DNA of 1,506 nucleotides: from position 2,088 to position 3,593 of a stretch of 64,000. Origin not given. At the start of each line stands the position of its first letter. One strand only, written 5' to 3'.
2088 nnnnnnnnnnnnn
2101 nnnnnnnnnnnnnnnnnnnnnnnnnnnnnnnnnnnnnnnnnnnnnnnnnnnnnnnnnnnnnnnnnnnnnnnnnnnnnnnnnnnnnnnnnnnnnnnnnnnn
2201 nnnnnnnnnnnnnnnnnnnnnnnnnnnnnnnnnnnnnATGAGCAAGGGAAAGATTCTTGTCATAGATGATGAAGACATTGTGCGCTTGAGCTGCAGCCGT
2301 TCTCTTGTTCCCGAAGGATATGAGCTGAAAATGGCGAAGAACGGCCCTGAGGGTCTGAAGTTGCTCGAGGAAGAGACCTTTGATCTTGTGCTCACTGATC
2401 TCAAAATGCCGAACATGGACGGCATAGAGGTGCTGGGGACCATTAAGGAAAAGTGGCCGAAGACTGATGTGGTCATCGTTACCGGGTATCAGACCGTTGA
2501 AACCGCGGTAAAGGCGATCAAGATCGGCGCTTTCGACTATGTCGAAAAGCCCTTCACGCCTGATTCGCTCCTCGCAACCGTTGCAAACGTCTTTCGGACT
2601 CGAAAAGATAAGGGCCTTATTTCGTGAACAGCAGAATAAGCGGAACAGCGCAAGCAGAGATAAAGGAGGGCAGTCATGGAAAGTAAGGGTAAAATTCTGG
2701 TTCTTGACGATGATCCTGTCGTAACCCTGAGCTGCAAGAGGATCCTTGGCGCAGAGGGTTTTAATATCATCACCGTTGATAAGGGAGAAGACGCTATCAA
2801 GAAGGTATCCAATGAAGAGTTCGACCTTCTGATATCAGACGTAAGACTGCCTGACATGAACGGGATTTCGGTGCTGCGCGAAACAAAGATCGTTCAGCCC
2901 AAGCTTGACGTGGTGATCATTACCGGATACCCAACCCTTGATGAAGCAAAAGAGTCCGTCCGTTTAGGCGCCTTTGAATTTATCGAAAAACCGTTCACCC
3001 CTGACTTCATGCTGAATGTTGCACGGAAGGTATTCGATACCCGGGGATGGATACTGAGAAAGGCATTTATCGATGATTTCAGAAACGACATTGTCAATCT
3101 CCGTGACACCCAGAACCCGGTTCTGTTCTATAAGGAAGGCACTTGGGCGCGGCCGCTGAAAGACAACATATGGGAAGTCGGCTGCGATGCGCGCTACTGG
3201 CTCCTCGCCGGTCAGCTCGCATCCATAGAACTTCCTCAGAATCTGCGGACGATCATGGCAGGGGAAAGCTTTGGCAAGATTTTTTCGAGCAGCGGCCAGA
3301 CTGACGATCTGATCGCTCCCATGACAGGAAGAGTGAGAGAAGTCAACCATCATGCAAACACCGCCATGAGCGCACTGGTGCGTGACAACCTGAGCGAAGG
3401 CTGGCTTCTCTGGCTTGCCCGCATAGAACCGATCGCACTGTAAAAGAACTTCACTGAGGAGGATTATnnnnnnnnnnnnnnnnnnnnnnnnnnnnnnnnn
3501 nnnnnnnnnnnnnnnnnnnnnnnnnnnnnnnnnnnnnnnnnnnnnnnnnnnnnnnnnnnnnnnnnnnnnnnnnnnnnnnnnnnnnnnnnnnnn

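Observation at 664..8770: Two-component phosphorelay wired into a stand-alone NuoEFG-type NADH-dehydrogenase module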

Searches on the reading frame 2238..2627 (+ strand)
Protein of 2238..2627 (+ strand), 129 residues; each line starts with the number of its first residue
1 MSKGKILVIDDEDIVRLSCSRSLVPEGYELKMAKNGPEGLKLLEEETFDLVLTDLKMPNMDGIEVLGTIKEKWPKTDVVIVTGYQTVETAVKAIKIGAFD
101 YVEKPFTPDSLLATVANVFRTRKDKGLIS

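Call 3: search_protein_families(library=pfam, proteins=[window:2238-2627:+], max_evalue=0.01)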
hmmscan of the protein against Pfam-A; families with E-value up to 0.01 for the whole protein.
window:2238-2627:+ (129 aa): 1 family
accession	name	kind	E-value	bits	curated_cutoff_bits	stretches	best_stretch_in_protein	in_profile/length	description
PF00072.30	Response_reg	-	5.4e-32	110.7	30.2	1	6-115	1-110/111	Response regulator receiver domain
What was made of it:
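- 2238..2627 (+): Stand-alone receiver (REC1); phospho-Asp D54 (nt 2397-2399). Pfam Response_reg E 5.4e-32 (call 3).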

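Call 4: search_protein_families(library=ncbifam, proteins=[window:2238-2627:+], max_evalue=0.001)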
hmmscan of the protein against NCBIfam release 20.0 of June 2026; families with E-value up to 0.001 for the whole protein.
window:2238-2627:+ (129 aa): 102 families (the best 25 are shown)
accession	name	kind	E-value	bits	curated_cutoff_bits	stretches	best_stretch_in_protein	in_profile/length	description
NF008469.0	PRK11361.1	equivalog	6.1e-29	101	714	1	4-116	5-117/461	acetoacetate metabolism transcriptional regulator AtoC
NF053512.1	nitric_RR_NosR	exception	1.6e-28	99.9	400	1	6-122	1-118/422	response regulator c-di-GMP phosphodiesterase, NosR family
NF051870.1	NAssimRespRegNtrX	equivalog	5e-27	94.9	600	1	5-122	3-122/452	nitrogen assimilation response regulator NtrX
TIGR01818.1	ntrC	equivalog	6.8e-26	91.1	558.6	1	6-123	1-118/463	nitrogen regulation protein NR(I)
NF006900.1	PRK09390.1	equivalog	2.6e-25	89.1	255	1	2-123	2-124/203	response regulator FixJ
NF007689.0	PRK10365.1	equivalog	1.1e-23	83.8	760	1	5-118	7-120/441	sigma-54-dependent response regulator transcription factor ZraR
NF045505.1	RR_RssB_Pseudo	equivalog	3.1e-23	82.5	700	1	4-110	6-112/394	two-component system response regulator RssB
NF008176.1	PRK10923.1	equivalog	3.3e-23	82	620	1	1-118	1-118/469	nitrogen regulation protein NR(I)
TIGR01387.1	cztR_silR_copR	subfamily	1.7e-21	76.9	279.2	1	6-124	1-119/218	heavy metal response regulator transcription factor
NF047793.1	ResRegPgtA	equivalog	2.4e-21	76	650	1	4-124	6-126/414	two-component system response regulator PgtA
NF007005.1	PRK09468.1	equivalog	4.2e-21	75.4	331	1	3-123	3-123/237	osmolarity response regulator transcription factor OmpR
NF041946.1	LuxO_transreg_Vib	equivalog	5.4e-21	74.9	800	1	22-124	15-117/463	quorum-sensing sigma-54 dependent transcriptional regulator LuxO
NF045944.1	ResRegRpaBCyano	equivalog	1.6e-20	73.5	330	1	7-123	1-116/229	response regulator transcription factor RpaB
NF011695.0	PRK15115.1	equivalog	4.8e-20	71.7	763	1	6-120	10-123/445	two-component system response regulator GlrR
NF033791.1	ActR_PrrA_rreg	equivalog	4.9e-20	72.2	250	1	6-117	4-115/173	ActR/PrrA/RegA family redox response regulator transcription factor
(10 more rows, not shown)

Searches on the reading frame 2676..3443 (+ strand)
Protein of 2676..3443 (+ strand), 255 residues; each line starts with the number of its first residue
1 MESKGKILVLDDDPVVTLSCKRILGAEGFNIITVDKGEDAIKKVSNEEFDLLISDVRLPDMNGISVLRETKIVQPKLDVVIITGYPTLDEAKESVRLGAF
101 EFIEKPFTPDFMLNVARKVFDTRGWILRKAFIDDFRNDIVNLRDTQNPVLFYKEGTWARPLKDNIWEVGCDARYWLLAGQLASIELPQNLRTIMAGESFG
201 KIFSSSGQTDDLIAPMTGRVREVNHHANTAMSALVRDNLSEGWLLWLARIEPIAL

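Call 3: search_protein_families(library=pfam, proteins=[window:2676-3443:+], max_evalue=0.01)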
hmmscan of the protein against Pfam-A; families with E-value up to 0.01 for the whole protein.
window:2676-3443:+ (255 aa): 2 families
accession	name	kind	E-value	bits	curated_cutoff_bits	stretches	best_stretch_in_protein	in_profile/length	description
PF00072.30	Response_reg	-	1.4e-24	86.8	30.2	1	7-114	1-108/111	Response regulator receiver domain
PF01597.25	GCV_H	-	9.4e-08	32.4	22.2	1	151-247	3-98/122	Glycine cleavage H-protein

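Call 4: search_protein_families(library=ncbifam, proteins=[window:2676-3443:+], max_evalue=0.001)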
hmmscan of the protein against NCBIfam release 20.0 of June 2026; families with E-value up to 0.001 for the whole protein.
window:2676-3443:+ (255 aa): 97 families (the best 25 are shown)
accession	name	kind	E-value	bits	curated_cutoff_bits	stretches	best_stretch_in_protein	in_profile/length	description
NF006900.1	PRK09390.1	equivalog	8.5e-23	80.9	255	1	1-122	1-122/203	response regulator FixJ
TIGR01818.1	ntrC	equivalog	5.2e-22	78.3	558.6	1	7-118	1-112/463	nitrogen regulation protein NR(I)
NF008176.1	PRK10923.1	equivalog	4.1e-20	71.8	620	1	4-112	3-111/469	nitrogen regulation protein NR(I)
NF053512.1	nitric_RR_NosR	exception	7e-20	71.4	400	1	7-121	1-116/422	response regulator c-di-GMP phosphodiesterase, NosR family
NF047793.1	ResRegPgtA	equivalog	8.7e-19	67.6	650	1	3-128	4-130/414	two-component system response regulator PgtA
NF011695.0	PRK15115.1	equivalog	4.2e-18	65.3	763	1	5-121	7-123/445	two-component system response regulator GlrR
NF007689.0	PRK10365.1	equivalog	5.8e-18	64.9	760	1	4-113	5-114/441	sigma-54-dependent response regulator transcription factor ZraR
NF051870.1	NAssimRespRegNtrX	equivalog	6.3e-18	64.9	600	1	6-123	3-122/452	nitrogen assimilation response regulator NtrX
NF008469.0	PRK11361.1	equivalog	8.1e-18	64.3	714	1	1-115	1-115/461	acetoacetate metabolism transcriptional regulator AtoC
NF045505.1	RR_RssB_Pseudo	equivalog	3.5e-17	62.5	700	1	3-113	4-114/394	two-component system response regulator RssB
NF041946.1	LuxO_transreg_Vib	equivalog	4.3e-17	62.1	800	1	15-111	7-103/463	quorum-sensing sigma-54 dependent transcriptional regulator LuxO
NF046022.1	RespRegCpdRBruc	equivalog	1.6e-16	60.4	180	1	6-107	3-104/120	cell cycle two-component system response regulator CpdR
NF045991.1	RespRegCtrARhodob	equivalog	5.9e-16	58.9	350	1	6-112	2-108/224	response regulator transcription factor CtrA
NF010076.0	PRK13557.1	subfamily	2.7e-15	55.8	631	1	3-122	414-535/540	histidine kinase famiy protein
NF049963.1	RespRegFlgRCampy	domain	4.5e-15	55.4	750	1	27-119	24-112/429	fla regulon two-component system response regulator FlgR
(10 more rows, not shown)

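Call 52: find_homologous_proteins(query=window:2676-3443:+, max_evalue=0.00001)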
Query window:2676-3443:+ (255 aa): 1141 proteins with E <= 0.00001 among 1635 candidates; the best 120 are listed.
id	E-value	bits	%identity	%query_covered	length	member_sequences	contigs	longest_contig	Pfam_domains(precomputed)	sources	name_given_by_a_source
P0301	6.0e-163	558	98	100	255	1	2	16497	PF01597.26,PF00072.31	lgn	-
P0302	1.2e-161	554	97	100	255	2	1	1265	PF01597.26,PF00072.31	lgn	-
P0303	1.9e-161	553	96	100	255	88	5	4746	PF01597.26,PF00072.31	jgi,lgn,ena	-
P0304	4.2e-161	552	96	100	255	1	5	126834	PF01597.26,PF00072.31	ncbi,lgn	-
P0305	8.1e-161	551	96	99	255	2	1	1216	PF01597.26,PF00072.31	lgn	-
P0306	3.0e-160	549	96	99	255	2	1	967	PF01597.26,PF00072.31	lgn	-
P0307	3.5e-160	549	95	100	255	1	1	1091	PF01597.26,PF00072.31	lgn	-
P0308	5.8e-160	548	96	100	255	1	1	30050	PF01597.26,PF00072.31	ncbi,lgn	-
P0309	4.7e-149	513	86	100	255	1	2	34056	PF01597.26,PF00072.31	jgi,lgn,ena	jgi:CheY-like chemotaxis protein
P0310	2.8e-148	510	89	100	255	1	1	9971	PF01597.26,PF00072.31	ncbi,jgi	jgi:CheY-like chemotaxis protein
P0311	1.7e-144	498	85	100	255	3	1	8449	PF01597.26,PF00072.31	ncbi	-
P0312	2.0e-144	497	86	97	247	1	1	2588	PF01597.26,PF00072.31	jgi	jgi:CheY-like chemotaxis protein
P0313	1.5e-143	495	83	100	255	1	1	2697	PF01597.26,PF00072.31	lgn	-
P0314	2.6e-143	494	83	100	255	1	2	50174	PF01597.26,PF00072.31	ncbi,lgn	ncbi:MAG: hypothetical protein OHK006_16250 [Thermodesulfovibrionales bacterium]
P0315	3.5e-142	490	85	98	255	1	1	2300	PF01597.26,PF00072.31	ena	-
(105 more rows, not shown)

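Call 61: predict_structure(alignment_id=A1)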
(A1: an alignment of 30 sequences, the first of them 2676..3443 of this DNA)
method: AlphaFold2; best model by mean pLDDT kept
length: 255 residues; sequences in the alignment: 30
mean_pLDDT: 67.7   pTM: 0.48
mean pLDDT of the five models: 67.7, 58.6, 56.8, 55.4, 53.2
residues with pLDDT >= 90: 39; 70-90: 92; 50-70: 69; < 50: 55
segments of 3 or more residues with pLDDT < 50: 83-87, 99-136, 238-241
pLDDT, mean of each block of 10 residues (from residue 1): 68 55 59 80 85 59 72 72 49 53 36 36 28 52 69 82 90 70 83 94 80 92 86 58 80 80
secondary structure, 60 per line:
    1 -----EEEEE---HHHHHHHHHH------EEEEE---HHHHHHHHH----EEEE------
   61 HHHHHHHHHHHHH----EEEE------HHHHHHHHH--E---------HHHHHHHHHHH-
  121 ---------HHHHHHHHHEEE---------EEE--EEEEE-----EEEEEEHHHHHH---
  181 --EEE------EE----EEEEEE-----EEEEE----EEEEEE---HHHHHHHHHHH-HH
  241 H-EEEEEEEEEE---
elements in order: E6-10 H14-23 E30-34 H38-46 E51-54 H61-73 E78-81 H88-96 H109-119 H130-138 E139-141 E151-153 E156-160 E166-171 H172-177 E183-185 E198-203 E209-213 E218-223 H227-237 E243-252
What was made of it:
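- On Glycine cleavage system H protein: The C-terminal domain has pLDDT about 70-94 (call 61).
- The AF2 model of the receiver-GcvH protein gives no defined inter-domain geometry: pTM 0.48, linker pLDDT below 50 (call 61).
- Tried and rejected: The AF2 model is too uncertain in the receiver and linker (pTM 0.48) to say how the domains interact (call 61).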

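Call 65: fold_search(model_id=the predicted structure, library=pdb)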
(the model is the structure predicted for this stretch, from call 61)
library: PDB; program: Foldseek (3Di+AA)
matches with E <= 10: 1647; with E <= 0.001: 355
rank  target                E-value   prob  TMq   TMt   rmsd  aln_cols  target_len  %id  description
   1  3f7a_B                2.4e-07  1.00  0.35  0.25  30.2       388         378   12  Structure of Orthorhombic crystal form of Pseudomonas aeruginosa RssB (released 2009-11-24)
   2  2ka7_MODEL_1_A        3.7e-07  1.00  0.34  0.64   3.5       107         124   25  NMR solution structure of TM0212 at 40 C (released 2009-01-13)
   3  1onl_A                5.1e-07  1.00  0.33  0.60   3.7       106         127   26  Crystal structure of Thermus thermophilus HB8 H-protein of the glycine cleavage system (released 2003-08-26)
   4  3crn_A                5.8e-07  1.00  0.35  0.63   4.6       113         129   32  Crystal structure of response regulator receiver domain protein (CheY-like) from Methanospirillum hungatei JF-1 (released 2008-04-22)
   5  1htp                  6.5e-07  1.00  0.32  0.58   3.6       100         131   22  REFINED STRUCTURES AT 2 ANGSTROMS AND 2.2 ANGSTROMS OF THE TWO FORMS OF THE H-PROTEIN, A LIPOAMIDE-CONTAINING PROTEIN OF (released 1995-03-31)
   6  3crn_B                7.4e-07  1.00  0.35  0.66   4.6       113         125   32  Crystal structure of response regulator receiver domain protein (CheY-like) from Methanospirillum hungatei JF-1 (released 2008-04-22)
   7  3a7a_B                1.5e-06  1.00  0.33  0.62   3.8       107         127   22  Crystal structure of E. coli lipoate-protein ligase A in complex with octyl-amp and apoH-protein (released 2010-01-19)
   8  9fn5_A                1.6e-06  1.00  0.35  0.64   4.6       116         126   31  The REC domain (in the non-phosphorylated state) of XynC, a response regulator from G.proteiniphilus T-6 (released 2025-06-25)
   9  1zko_A                2.0e-06  1.00  0.34  0.63   3.5       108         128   25  Crystal structure of Glycine cleavage system H protein (tm0212) from Thermotoga maritima at 1.65 A resolution (released 2005-05-10)
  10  3hgb                  2.3e-06  1.00  0.32  0.57   3.5       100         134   29  Crystal structure of glycine cleavage system protein H from Mycobacterium tuberculosis (released 2009-05-26)
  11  3a8j_E                2.4e-06  1.00  0.34  0.63   3.5       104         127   23  Crystal Structure of ET-EHred complex (released 2010-04-07)
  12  3klr                  2.6e-06  1.00  0.33  0.61   3.6       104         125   19  Bovine H-protein at 0.88 angstrom resolution (released 2010-06-09)
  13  3a8i_E                2.9e-06  1.00  0.34  0.63   3.5       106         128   23  Crystal Structure of ET-EHred-5-CH3-THF complex (released 2010-04-07)
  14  9fn5_B                2.9e-06  1.00  0.35  0.65   4.7       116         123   31  The REC domain (in the non-phosphorylated state) of XynC, a response regulator from G.proteiniphilus T-6 (released 2025-06-25)
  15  3tzu_A                2.9e-06  1.00  0.33  0.62   3.8       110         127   28  Crystal structure of a glycine cleavage system H protein (GCVH) from Mycobacterium marinum (released 2011-10-05)
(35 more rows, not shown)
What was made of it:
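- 2676..3443 (+): Receiver (D55, nt 2838-2840) fused to a GcvH-fold domain (about residues 140-255) that lacks the lipoyl-lysine. Foldseek matches to H-proteins, TM about 0.6 and rmsd 3.5 A (call 65).
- On Glycine cleavage system H protein: Foldseek matches to 1onl, 2ka7, 1htp and 3a7a, with TM 0.57-0.64 and rmsd about 3.5 A (call 65).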
